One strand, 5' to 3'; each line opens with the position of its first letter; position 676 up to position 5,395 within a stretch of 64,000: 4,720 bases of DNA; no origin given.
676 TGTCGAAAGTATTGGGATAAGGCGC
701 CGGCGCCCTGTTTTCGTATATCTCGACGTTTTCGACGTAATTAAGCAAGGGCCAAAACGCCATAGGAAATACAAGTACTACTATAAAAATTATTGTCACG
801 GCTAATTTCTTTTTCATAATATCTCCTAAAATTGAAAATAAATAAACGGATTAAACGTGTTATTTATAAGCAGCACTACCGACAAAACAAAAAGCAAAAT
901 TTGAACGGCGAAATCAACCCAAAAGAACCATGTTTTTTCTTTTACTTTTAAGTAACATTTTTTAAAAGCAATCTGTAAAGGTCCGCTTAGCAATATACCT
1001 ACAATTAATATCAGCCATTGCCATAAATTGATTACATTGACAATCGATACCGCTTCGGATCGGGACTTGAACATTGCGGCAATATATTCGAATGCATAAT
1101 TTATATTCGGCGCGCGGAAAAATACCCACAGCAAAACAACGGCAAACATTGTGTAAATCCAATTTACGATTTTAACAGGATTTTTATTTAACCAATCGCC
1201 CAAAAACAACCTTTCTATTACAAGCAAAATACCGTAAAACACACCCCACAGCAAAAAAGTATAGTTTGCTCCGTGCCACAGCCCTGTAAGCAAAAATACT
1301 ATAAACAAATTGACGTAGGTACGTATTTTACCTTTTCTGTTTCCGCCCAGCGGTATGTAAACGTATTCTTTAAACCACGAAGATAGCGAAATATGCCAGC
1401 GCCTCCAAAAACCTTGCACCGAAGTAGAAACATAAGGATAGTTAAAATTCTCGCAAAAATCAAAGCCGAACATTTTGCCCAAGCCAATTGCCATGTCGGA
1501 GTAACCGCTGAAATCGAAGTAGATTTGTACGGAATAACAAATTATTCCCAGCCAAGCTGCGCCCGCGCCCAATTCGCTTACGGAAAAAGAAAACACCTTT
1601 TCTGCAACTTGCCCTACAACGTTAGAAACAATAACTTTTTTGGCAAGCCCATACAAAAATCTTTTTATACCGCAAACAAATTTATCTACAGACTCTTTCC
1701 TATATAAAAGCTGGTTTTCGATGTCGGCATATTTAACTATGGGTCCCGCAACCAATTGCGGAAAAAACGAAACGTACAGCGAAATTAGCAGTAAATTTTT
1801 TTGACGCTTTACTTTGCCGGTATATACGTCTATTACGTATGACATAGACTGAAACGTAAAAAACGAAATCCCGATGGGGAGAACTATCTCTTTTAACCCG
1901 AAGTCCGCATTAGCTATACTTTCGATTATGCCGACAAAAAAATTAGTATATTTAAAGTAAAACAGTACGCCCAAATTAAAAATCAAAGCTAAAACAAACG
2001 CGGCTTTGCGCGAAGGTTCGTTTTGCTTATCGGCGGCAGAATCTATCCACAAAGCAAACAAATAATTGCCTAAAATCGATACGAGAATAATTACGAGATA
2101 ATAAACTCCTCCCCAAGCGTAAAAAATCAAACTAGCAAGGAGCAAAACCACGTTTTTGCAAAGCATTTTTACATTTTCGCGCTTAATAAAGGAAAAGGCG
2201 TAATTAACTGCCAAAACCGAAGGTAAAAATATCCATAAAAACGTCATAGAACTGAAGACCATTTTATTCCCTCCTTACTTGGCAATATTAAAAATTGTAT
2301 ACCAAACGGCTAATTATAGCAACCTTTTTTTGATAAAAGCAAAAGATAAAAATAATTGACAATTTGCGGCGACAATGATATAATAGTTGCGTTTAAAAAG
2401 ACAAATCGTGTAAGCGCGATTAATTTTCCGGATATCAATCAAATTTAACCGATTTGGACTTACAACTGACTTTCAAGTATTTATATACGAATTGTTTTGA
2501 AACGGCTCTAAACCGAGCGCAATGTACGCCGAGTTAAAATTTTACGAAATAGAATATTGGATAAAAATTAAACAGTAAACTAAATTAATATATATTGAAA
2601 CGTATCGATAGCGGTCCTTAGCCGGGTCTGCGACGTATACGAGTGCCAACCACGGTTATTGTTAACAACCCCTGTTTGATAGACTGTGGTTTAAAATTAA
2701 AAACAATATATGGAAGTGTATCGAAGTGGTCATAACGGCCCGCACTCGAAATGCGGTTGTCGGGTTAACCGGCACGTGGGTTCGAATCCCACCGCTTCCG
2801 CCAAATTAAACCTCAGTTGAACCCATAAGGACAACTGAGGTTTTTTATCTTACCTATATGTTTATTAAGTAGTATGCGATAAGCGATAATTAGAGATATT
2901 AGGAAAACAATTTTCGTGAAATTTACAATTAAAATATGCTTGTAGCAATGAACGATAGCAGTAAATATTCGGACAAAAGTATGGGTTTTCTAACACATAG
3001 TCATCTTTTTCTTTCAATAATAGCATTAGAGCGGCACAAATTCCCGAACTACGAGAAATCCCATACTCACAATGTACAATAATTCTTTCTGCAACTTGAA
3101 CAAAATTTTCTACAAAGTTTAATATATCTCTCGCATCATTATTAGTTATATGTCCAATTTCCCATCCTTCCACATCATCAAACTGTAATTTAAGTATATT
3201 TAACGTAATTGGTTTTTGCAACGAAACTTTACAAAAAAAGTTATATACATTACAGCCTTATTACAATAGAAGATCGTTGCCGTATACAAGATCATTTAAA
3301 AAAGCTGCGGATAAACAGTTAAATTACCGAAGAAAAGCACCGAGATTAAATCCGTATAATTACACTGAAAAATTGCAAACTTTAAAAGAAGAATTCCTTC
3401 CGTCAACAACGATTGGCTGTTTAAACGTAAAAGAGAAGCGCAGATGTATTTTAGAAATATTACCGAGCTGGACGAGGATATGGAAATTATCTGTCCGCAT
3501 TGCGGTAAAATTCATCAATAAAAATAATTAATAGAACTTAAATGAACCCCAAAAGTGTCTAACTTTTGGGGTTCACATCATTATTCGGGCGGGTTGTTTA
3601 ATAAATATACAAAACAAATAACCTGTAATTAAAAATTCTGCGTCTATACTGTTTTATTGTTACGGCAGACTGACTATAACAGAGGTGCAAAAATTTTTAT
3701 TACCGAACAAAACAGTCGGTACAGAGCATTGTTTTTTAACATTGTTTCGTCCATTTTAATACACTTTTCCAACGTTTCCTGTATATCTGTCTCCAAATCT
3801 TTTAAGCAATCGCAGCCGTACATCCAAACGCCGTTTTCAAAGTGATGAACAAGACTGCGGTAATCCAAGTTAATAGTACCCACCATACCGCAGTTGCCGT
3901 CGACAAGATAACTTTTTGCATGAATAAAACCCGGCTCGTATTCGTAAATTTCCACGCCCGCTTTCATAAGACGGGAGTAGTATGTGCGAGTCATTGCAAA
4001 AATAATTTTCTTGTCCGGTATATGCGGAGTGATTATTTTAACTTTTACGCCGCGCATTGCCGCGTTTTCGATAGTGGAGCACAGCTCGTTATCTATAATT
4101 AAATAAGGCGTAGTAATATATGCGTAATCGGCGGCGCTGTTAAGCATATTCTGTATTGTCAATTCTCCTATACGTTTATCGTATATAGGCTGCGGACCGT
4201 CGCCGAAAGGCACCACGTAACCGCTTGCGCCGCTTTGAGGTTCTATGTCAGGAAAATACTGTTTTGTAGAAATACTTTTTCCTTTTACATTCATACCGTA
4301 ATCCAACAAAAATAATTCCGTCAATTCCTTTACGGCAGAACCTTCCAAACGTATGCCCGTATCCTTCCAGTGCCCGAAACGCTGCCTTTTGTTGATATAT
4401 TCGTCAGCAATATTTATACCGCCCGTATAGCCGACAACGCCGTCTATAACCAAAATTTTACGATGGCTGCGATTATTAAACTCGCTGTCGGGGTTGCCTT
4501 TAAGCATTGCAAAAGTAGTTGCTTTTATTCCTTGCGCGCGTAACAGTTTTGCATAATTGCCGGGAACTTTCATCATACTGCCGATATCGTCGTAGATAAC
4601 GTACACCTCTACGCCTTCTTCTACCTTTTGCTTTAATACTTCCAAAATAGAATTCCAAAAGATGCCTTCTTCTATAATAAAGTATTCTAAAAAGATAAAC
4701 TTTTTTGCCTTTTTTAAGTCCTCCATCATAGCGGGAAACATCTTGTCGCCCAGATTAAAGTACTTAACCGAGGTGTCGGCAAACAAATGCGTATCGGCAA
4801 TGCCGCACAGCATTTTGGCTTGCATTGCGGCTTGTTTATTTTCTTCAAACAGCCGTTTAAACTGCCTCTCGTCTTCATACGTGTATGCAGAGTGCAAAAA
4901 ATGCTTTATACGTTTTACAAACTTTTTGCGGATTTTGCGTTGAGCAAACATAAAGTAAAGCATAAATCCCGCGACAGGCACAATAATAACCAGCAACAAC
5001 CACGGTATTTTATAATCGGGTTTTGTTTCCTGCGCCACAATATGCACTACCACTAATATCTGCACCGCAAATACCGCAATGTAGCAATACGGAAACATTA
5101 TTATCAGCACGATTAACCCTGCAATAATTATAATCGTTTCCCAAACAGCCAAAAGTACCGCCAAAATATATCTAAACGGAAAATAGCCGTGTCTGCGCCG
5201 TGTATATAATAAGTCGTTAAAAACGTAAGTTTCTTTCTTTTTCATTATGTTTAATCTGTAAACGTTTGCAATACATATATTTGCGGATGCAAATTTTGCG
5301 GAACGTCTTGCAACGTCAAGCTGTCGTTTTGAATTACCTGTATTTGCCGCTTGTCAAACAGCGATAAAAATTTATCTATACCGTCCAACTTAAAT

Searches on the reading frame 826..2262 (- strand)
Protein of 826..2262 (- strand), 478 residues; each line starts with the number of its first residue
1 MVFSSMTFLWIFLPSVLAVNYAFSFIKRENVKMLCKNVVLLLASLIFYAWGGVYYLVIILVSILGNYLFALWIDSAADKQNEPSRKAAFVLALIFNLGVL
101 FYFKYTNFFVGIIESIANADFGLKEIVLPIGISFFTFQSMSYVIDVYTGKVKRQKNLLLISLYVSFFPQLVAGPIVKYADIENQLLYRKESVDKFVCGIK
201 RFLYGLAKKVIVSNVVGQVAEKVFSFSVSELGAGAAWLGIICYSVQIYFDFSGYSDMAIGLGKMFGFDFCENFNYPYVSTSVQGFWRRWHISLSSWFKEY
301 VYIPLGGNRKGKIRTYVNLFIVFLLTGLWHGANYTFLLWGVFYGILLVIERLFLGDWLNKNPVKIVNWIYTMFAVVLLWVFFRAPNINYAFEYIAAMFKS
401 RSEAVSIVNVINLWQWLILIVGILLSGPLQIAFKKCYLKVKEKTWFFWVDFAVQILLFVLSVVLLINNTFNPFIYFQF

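Call 70: search_protein_families(library=pfam, proteins=[window:826-2262:-], max_evalue=0.00001)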
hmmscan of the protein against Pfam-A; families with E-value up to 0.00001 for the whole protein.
window:826-2262:- (478 aa): 2 families
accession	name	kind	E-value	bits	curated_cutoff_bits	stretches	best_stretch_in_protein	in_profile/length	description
PF03062.24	MBOAT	-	5.4e-31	108.6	27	1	156-388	80-331/337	MBOAT, membrane-bound O-acyltransferase family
PF13813.11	MBOAT_2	-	7.5e-09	36.2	25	1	272-333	4-67/85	Membrane bound O-acyl transferase family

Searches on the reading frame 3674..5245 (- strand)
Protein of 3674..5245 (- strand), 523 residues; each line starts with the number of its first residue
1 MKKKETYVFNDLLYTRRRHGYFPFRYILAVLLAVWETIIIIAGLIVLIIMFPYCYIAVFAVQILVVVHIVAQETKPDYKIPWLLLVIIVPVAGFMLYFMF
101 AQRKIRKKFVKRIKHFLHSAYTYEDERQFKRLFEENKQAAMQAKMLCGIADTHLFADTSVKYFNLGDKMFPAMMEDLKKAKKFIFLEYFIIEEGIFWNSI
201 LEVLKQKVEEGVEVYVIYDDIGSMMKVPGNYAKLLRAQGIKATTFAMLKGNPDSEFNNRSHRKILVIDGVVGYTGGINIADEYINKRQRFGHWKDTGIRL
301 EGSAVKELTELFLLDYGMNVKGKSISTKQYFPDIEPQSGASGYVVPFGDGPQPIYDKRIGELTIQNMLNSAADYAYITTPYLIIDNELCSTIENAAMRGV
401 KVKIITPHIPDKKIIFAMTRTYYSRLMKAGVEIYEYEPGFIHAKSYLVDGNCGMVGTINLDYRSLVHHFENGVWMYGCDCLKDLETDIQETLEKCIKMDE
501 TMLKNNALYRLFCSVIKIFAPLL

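Call 70: search_protein_families(library=pfam, proteins=[window:3674-5245:-], max_evalue=0.00001)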
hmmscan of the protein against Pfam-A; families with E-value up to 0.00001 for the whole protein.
window:3674-5245:- (523 aa): 3 families
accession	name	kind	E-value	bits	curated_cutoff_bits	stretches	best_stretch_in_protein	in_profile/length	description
PF13091.12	PLDc_2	-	6.7e-37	126.7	27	2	366-489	3-129/132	PLD-like domain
PF00614.28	PLDc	-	2.9e-10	40.2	21.9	0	257-283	2-28/28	Phospholipase D Active site motif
PF13396.11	PLDc_N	-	2e-09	37.7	23.3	1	61-100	2-40/42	Phospholipase_D-nuclease N-terminal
